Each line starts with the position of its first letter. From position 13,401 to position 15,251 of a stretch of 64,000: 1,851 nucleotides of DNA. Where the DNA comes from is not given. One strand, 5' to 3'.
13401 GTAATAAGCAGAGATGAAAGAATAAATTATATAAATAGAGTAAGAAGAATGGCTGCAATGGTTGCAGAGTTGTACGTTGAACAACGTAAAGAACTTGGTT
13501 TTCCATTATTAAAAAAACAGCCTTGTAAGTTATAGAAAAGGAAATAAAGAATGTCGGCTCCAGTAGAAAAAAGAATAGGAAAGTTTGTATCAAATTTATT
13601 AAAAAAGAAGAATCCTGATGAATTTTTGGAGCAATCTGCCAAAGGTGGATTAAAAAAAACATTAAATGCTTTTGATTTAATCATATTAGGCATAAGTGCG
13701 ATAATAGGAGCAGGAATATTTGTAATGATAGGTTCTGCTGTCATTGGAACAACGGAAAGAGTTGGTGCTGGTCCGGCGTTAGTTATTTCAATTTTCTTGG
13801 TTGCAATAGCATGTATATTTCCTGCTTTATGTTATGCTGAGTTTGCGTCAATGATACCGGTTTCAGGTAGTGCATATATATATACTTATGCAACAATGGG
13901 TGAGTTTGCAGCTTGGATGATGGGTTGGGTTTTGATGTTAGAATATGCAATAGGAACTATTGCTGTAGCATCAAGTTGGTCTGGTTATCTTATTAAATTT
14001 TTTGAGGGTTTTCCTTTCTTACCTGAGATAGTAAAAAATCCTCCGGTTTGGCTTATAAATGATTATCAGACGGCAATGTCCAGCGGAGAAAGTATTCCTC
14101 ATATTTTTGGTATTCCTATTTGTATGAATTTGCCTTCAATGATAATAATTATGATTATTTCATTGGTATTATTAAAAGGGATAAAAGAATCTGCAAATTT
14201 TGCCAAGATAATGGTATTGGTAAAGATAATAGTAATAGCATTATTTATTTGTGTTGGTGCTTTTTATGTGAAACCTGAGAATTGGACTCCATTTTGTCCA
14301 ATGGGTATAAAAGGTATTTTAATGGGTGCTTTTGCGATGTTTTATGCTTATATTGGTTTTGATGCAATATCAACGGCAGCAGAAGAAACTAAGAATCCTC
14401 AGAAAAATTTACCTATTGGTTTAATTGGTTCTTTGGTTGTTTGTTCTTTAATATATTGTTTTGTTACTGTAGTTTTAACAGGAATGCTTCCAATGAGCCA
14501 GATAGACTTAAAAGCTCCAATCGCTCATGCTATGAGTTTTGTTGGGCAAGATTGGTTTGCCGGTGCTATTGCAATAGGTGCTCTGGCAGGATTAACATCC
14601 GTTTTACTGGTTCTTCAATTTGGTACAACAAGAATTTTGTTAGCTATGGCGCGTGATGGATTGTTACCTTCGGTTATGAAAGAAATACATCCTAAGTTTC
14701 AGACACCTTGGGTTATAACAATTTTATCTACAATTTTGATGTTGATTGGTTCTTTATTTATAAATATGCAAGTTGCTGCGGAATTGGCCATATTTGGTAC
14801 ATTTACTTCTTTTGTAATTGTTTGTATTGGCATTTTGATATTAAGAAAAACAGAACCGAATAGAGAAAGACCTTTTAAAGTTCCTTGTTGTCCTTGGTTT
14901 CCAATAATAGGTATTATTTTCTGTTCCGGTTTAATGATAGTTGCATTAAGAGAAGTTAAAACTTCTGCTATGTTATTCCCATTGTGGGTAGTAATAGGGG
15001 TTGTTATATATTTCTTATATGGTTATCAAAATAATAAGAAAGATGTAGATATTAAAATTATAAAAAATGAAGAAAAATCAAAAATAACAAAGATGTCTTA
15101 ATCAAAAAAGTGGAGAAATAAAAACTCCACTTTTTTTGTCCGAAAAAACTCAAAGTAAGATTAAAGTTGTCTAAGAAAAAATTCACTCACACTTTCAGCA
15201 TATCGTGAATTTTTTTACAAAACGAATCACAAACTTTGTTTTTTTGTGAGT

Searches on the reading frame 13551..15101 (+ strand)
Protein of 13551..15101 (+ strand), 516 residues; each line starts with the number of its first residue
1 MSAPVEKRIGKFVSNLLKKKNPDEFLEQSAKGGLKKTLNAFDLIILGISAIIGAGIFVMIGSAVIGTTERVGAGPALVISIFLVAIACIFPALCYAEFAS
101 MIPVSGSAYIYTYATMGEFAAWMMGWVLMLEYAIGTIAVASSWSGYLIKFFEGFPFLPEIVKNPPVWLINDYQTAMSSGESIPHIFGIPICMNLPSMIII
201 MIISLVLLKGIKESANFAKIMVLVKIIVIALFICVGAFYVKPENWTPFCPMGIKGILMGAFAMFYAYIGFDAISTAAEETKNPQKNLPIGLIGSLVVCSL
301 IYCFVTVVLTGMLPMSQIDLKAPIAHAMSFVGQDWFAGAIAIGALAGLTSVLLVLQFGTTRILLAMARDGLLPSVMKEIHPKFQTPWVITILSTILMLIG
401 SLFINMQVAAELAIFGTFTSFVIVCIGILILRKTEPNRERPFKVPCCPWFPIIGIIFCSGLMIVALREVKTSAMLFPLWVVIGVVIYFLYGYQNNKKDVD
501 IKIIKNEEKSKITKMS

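Call 9: find_encoding_contigs(protein=window:13551-15101:+, flank=3000, max_places=10)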
Protein window:13551-15101:+ (516 aa): 23 contigs read that carry it; 10 places shown.
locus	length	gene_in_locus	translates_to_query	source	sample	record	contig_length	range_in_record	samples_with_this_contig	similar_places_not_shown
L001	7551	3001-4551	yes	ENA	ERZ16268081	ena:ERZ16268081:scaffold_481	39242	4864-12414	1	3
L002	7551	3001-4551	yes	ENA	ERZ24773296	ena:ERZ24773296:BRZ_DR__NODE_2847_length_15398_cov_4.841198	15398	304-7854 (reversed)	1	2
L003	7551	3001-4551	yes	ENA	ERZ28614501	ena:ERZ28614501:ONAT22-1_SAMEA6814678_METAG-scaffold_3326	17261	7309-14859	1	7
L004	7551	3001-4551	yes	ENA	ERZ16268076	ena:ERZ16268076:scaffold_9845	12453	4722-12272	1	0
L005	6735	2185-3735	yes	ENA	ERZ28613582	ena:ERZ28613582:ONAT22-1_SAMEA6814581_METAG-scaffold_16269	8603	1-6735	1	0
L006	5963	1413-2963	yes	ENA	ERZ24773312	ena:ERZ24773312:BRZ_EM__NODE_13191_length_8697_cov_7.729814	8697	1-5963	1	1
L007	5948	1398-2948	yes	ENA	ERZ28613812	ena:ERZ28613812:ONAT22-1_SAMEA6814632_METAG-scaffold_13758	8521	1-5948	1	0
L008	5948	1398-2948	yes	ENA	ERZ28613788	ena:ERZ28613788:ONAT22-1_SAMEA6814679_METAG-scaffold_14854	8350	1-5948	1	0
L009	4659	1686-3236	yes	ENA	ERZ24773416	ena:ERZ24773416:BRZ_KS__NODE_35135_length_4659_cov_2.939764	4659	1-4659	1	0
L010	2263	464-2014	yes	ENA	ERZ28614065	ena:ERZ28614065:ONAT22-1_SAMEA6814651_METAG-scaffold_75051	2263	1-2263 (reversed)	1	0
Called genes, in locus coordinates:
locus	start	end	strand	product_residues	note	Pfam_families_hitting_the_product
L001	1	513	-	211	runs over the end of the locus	PF01553:Acyltransferase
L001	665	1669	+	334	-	PF00044:Gp_dh_N, PF02800:Gp_dh_C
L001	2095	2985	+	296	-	PF02091:tRNA-synt_2e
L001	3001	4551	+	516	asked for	PF00324:AA_permease, PF13520:AA_permease_2, PF03845:Spore_permease (weak), PF13906:AA_permease_C (weak)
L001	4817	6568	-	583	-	-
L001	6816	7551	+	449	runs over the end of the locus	PF03951:Gln-synt_N, PF00120:Gln-synt_C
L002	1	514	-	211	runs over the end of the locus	PF01553:Acyltransferase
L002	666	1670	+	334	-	PF00044:Gp_dh_N, PF02800:Gp_dh_C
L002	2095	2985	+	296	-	PF02091:tRNA-synt_2e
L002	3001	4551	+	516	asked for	PF00324:AA_permease, PF13520:AA_permease_2, PF03845:Spore_permease (weak), PF13906:AA_permease_C (weak)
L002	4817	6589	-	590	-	PF00795:CN_hydrolase, PF02540:NAD_synthase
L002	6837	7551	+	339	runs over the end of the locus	?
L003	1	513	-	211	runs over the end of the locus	PF01553:Acyltransferase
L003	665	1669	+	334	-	PF00044:Gp_dh_N, PF02800:Gp_dh_C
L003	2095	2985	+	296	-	PF02091:tRNA-synt_2e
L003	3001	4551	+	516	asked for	PF00324:AA_permease, PF13520:AA_permease_2, PF03845:Spore_permease (weak), PF13906:AA_permease_C (weak)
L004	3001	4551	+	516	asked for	PF00324:AA_permease, PF13520:AA_permease_2, PF03845:Spore_permease (weak), PF13906:AA_permease_C (weak)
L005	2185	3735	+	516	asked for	PF00324:AA_permease, PF13520:AA_permease_2, PF03845:Spore_permease (weak), PF13906:AA_permease_C (weak)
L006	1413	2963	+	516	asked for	PF00324:AA_permease, PF13520:AA_permease_2, PF03845:Spore_permease (weak), PF13906:AA_permease_C (weak)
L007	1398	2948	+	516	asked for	PF00324:AA_permease, PF13520:AA_permease_2, PF03845:Spore_permease (weak), PF13906:AA_permease_C (weak)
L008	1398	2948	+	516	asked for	PF00324:AA_permease, PF13520:AA_permease_2, PF03845:Spore_permease (weak), PF13906:AA_permease_C (weak)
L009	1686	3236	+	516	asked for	PF00324:AA_permease, PF13520:AA_permease_2, PF03845:Spore_permease (weak), PF13906:AA_permease_C (weak)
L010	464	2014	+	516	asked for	PF00324:AA_permease, PF13520:AA_permease_2, PF03845:Spore_permease (weak), PF13906:AA_permease_C (weak)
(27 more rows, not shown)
